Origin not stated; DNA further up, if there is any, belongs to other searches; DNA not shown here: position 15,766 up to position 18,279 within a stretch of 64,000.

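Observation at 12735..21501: Five-gene operon built around a split FtsK/SpoIIIE (EssC-like) ATPase: candidate divergent type VII-like export/effector system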

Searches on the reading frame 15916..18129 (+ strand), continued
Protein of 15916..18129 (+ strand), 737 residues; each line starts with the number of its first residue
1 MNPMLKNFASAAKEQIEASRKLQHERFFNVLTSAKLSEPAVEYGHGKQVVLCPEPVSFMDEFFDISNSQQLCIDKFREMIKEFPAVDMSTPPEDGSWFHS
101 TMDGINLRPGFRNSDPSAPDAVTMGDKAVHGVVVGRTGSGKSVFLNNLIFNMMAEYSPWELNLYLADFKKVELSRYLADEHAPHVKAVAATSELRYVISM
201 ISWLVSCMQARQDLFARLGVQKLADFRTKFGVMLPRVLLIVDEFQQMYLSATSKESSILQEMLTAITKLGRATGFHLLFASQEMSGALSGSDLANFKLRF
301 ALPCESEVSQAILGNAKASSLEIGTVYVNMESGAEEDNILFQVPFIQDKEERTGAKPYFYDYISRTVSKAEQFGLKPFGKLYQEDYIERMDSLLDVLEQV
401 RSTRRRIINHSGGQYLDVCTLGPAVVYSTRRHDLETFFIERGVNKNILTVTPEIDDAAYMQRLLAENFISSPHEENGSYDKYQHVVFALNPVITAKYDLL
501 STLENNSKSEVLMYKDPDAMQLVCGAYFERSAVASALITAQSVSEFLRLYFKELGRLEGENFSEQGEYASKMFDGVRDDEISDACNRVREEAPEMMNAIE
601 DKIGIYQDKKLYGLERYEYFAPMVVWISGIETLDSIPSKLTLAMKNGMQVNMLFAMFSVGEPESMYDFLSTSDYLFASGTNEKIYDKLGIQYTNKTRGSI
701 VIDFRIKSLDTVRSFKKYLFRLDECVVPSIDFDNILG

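Call 50: find_encoding_contigs(protein=P0001, flank=10000, max_places=2)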
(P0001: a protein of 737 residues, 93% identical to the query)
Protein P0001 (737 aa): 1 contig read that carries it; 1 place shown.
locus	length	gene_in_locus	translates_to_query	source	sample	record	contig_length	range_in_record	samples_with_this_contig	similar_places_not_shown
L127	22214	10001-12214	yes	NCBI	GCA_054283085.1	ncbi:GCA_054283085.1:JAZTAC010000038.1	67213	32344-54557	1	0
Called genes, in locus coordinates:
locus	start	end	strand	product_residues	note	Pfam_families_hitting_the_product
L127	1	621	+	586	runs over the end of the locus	PF02690:Na_Pi_cotrans, PF01895:PhoU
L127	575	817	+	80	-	-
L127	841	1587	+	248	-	PF02568:ThiI (faint), PF03054:tRNA_Me_trans (faint)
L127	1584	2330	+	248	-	PF00731:AIRC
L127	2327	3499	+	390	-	PF01969:Ni_insertion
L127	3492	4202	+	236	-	PF27840:ScmC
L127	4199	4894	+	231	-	PF19789:DUF6273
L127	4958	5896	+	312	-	PF01408:GFO_IDH_MocA, PF22685:Gal80p_C-like (weak), PF02894:GFO_IDH_MocA_C, PF22725:GFO_IDH_MocA_C3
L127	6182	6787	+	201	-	PF06161:DUF975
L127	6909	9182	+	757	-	-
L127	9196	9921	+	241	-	-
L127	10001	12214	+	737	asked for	PF01580:FtsK_SpoIIIE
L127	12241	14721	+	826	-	-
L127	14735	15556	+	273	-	-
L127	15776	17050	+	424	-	PF00709:Adenylsucc_synt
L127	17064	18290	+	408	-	PF02826:2-Hacid_dh_C (faint), PF03721:UDPG_MGDP_dh_N, PF00984:UDPG_MGDP_dh, PF03720:UDPG_MGDP_dh_C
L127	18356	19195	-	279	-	PF03631:Virul_fac_BrkB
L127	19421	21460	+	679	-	PF01368:DHH, PF02272:DHHA1, PF17768:RecJ_OB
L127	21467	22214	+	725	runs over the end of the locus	PF13328:HD_4, PF01966:HD, PF04607:RelA_SpoT, PF02824:TGS, PF19296:RelA_AH, PF28438:RelA_RIS, PF13291:ACT_4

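Call 51: find_encoding_contigs(protein=P0002, flank=10000, max_places=2)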
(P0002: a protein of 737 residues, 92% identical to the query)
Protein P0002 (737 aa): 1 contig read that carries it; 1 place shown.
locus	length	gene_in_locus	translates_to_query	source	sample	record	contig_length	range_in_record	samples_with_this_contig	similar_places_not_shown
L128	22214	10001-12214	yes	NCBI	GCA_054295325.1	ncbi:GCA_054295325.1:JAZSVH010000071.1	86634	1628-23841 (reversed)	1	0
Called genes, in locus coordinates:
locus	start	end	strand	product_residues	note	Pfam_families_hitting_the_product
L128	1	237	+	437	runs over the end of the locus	PF13173:AAA_14, PF13635:DUF4143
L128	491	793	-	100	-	PF13560:HTH_31, PF12844:HTH_19, PF01381:HTH_3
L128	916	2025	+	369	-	-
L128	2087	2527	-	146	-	PF05025:RbsD_FucU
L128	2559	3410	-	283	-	PF02311:AraC_binding, PF00165:HTH_AraC, PF12833:HTH_18, PF00165:HTH_AraC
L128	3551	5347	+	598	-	PF07881:Fucose_iso_N1, PF07882:Fucose_iso_N2, PF02952:Fucose_iso_C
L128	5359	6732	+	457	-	PF00370:FGGY_N, PF02782:FGGY_C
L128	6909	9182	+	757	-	-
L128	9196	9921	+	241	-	-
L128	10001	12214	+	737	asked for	PF01580:FtsK_SpoIIIE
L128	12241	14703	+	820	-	-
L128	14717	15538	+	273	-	-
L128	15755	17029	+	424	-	PF00709:Adenylsucc_synt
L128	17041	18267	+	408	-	PF02826:2-Hacid_dh_C (faint), PF03721:UDPG_MGDP_dh_N, PF00984:UDPG_MGDP_dh, PF03720:UDPG_MGDP_dh_C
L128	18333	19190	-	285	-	PF03631:Virul_fac_BrkB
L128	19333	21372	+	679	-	PF01368:DHH, PF02272:DHHA1, PF17768:RecJ_OB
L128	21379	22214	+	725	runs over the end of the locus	PF13328:HD_4, PF01966:HD, PF04607:RelA_SpoT, PF02824:TGS, PF19296:RelA_AH, PF28438:RelA_RIS, PF13291:ACT_4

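Call 54: search_solved_structures(query=A1, max_evalue=0.01, show_alignments=1)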
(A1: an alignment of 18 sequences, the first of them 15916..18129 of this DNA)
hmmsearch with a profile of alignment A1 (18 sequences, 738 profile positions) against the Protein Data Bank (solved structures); distinct sequences matched with E-value up to 0.01: 11.
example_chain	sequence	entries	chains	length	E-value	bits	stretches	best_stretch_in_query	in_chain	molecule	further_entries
9qks_G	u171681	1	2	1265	8.5e-21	77.3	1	136-331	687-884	ESX secretion system protein YukB,Green fluorescent protein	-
2iuu_A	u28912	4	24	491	1.6e-18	69.8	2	137-236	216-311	DNA TRANSLOCASE FTSK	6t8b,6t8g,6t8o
2iut_A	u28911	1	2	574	2.6e-18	69.1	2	137-236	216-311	DNA TRANSLOCASE FTSK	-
4nh0_A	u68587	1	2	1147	3.5e-17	65.3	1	134-294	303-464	Cell divisionFtsK/SpoIIIE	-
2ius_A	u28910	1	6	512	1.6e-16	63.1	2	137-236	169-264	DNA TRANSLOCASE FTSK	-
7np7_C1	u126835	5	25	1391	1.1e-13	53.7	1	131-328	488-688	ESX-5 secretion system protein EccC5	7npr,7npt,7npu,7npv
6o1w_A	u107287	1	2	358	3.3e-12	48.9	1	133-336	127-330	DNA translocase coupling protein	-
6o1x_A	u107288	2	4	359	3.3e-12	48.9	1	133-336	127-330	DNA translocase coupling protein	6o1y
6o1z_A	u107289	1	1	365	3.4e-12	48.9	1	133-336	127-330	DNA translocase coupling protein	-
7b9f_C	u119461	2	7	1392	5.8e-12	48.1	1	132-328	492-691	EccC5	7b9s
4n1a_A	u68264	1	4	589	0.00058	21.6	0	128-291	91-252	Cell divisionFtsK/SpoIIIE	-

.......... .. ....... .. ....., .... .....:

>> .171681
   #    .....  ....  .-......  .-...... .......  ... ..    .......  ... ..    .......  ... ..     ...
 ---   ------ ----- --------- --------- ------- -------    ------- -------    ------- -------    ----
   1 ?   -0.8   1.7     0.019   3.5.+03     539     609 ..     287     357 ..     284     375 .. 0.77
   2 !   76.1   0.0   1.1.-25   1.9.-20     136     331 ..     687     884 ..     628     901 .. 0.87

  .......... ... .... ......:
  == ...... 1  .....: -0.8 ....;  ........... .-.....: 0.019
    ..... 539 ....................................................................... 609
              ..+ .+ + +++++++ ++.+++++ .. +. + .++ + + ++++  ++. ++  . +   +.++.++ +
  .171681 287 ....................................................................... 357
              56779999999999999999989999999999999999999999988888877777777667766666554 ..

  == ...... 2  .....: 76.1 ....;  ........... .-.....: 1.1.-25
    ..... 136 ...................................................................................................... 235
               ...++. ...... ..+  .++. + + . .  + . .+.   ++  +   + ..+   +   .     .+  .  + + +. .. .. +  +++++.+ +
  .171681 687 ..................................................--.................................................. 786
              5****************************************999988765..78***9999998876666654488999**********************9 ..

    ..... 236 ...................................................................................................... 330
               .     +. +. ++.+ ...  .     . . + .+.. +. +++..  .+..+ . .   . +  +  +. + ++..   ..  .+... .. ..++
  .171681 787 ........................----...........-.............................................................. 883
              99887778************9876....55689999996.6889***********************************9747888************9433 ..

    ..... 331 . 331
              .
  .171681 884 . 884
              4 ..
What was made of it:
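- Closest known: Type VIIb secretion system of Bacillota. Same: The motor is an FtsK/SpoIIIE ATPase; YukB is the best profile match (call 54).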

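Call 69: search_dna_similar(query=window:15916-18129:+, collection=plasmids, mode=protein, max_rows=10)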
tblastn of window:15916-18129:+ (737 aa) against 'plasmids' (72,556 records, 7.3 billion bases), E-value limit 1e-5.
Records with a match: 972; places in all: 1038; records where one place covers at least 80% of the query: 0.
Best place of each record, by identity: <60% 972.
By first word of the organism name: Bacillus 154; Ralstonia 135; Enterococcus 105; Priestia 97; Sinorhizobium 87; Clostridium 74; Streptomyces 42; Mycobacterium 42; Mycolicibacterium 14; Shinella 14; and 94 more.
By predicted mobility (MOB-suite, as given by PLSDB): non-mobilizable 521; mobilizable 365; conjugative 86.
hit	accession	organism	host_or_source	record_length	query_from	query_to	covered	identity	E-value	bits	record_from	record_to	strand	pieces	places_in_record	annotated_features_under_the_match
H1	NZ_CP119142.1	Neisseria gonorrhoeae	Homo sapiens,whole organism,synovial ...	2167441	122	478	48%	25.9%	7e-16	90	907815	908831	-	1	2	none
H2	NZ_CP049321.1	Caballeronia sp. SBC2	whole organism,soil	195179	23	352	45%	27.8%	2e-27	127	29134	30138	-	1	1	FtsK/SpoIIIE domain-containing protein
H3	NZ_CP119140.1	Neisseria gonorrhoeae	Homo sapiens,whole organism,blood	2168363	122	478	48%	25.6%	4e-16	91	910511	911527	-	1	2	none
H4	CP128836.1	Rossellomorea sp. AcN35-11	-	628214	98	400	41%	26.6%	4e-16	91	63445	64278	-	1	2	DNA translocase FtsK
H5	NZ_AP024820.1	Helicobacter sp. NHP19-012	Felis catus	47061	130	377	34%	32.3%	1e-25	121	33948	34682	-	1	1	FtsK/SpoIIIE domain-containing protein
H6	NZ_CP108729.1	Streptomyces sp. NBC_00989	-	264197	127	404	38%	28.8%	1e-12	80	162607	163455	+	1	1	DNA translocase FtsK 4TM domain-containing protein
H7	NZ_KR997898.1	Mycobacterium avium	-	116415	125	473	47%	22.9%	2e-7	63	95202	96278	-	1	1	eccCa: type VII secretion protein EccCa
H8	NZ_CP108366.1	Streptomyces sp. NBC_01340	-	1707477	125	399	37%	28.9%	3e-14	85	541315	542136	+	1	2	none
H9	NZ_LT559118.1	Nonomuraea gerenzanensis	-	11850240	127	404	38%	28.6%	1e-12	80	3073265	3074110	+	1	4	none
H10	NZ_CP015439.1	Anoxybacillus amylolyticus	Microbial isolate,soil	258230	86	350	36%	29.4%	5e-19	100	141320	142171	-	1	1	DNA translocase FtsK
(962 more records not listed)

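Call 70: search_dna_similar(query=window:15916-18129:+, collection=phages, mode=protein, max_rows=10)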
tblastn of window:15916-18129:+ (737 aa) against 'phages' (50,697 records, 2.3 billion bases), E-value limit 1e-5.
Records with a match: 284; places in all: 286; records where one place covers at least 80% of the query: 0.
Best place of each record, by identity: <60% 284.
By first word of the organism name: Bacillus 170; Mycobacterium 52; Bacteriophage 31; Listeria 10; Staphylococcus 6; Ralstonia 5; Enterococcus 3; Acinetobacter 2; Cylindrospermopsis 2; Xanthomonas 1; and 2 more.
By host as written in the record: - 43; Mycobacterium smegmatis mc2 155 43; Bacillus subtilis 21; Bacillus cereus 20; Listeria monocytogenes 9; Bacillus subtilis BEST7003 8; Bacillus thuringiensis subsp. kurstaki 8; Bacillus megaterium 6; and 67 more.
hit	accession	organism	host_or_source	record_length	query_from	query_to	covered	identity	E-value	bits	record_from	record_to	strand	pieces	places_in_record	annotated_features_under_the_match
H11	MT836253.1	Bacteriophage sp.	human fecal samples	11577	1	313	42%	23.6%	1e-9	68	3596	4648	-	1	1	record has no annotation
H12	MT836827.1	Bacteriophage sp.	human fecal samples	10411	141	364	30%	30.5%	3e-20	102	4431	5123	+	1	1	record has no annotation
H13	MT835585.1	Bacteriophage sp.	human fecal samples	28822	92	324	32%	29.0%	5e-10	69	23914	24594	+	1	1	record has no annotation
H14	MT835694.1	Bacteriophage sp.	human fecal samples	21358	115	350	32%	28.1%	3e-14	83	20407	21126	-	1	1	record has no annotation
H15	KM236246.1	Bacillus phage Moonbeam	Bacillus megaterium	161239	127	352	31%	28.9%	2e-12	77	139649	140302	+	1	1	FtsK/SpoIIIE protein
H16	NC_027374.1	Bacillus phage Moonbeam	Bacillus megaterium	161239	127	352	31%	28.9%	2e-12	77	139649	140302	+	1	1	FtsK/SpoIIIE-like protein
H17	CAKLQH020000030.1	Acinetobacter phage MD-2021a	not known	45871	109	321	29%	30.6%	1e-20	103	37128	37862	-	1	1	ftsK: DNA-binding membrane protein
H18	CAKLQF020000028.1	Acinetobacter phage MD-2021a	not known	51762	109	321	29%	30.6%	1e-20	103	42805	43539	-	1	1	ftsK: DNA-binding membrane protein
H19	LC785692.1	Bacillus phage CM1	Bacilus cereus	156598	119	304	25%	34.4%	4e-19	99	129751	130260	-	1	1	FtsK_SpollE protein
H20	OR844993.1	Staphylococcus phage SA 1306 Kay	Staphylococcus aureus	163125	105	321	29%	29.4%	1e-17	94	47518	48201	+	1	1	record has no annotation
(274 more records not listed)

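Call 74: search_protein_families(library=pfam, proteins=[L001:12207-12860:+, L003:13452-14090:+], max_evalue=0.01)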
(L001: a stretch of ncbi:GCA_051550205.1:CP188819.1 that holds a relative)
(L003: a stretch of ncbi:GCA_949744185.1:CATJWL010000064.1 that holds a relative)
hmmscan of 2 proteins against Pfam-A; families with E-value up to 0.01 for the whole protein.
L001:12207-12860:+ (218 aa): 0 families

L003:13452-14090:+ (213 aa): 0 families

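Call 75: search_protein_families(library=pfam, proteins=[L005:9258-9980:+, L001:9185-9910:+, L003:9181-9912:+, L008:2732-3469:+, L009:4582-5337:+, L011:5108-5824:+, L013:2679-3407:+, L005:12228-12890:+], max_evalue=0.01)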
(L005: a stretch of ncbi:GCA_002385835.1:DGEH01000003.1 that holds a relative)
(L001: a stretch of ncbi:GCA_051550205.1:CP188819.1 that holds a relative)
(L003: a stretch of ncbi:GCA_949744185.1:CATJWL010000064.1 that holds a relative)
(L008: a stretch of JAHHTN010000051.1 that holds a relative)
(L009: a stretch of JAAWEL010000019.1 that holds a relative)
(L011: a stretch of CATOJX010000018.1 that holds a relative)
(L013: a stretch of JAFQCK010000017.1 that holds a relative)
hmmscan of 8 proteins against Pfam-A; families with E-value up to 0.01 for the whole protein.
L005:9258-9980:+ (240 aa): 1 family
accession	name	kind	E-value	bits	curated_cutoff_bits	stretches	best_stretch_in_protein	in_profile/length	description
PF12681.13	Glyoxalase_2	-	0.0081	16.5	30.1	1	46-82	4-40/118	Glyoxalase-like domain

L001:9185-9910:+ (241 aa): 0 families

L003:9181-9912:+ (243 aa): 3 families
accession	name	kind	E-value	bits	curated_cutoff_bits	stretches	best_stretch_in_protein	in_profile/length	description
PF06013.18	WXG100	-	0.00019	22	27.3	0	178-220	43-85/86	Proteins of 100 residues with WXG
PF05833.16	NFACT_N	-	0.00052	19.4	31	1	8-159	295-453/456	NFACT N-terminal and middle domains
PF00092.34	VWA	-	0.0039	17.9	23.8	1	128-215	7-95/174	von Willebrand factor type A domain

L008:2732-3469:+ (245 aa): 1 family
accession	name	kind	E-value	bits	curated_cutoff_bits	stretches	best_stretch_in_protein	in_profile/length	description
PF07464.16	ApoLp-III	-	0.0029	18.2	36.3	0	125-207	68-144/146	Apolipophorin-III precursor (apoLp-III)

L009:4582-5337:+ (251 aa): 0 families

L011:5108-5824:+ (238 aa): 0 families

L013:2679-3407:+ (242 aa): 0 families

L005:12228-12890:+ (221 aa): 0 families
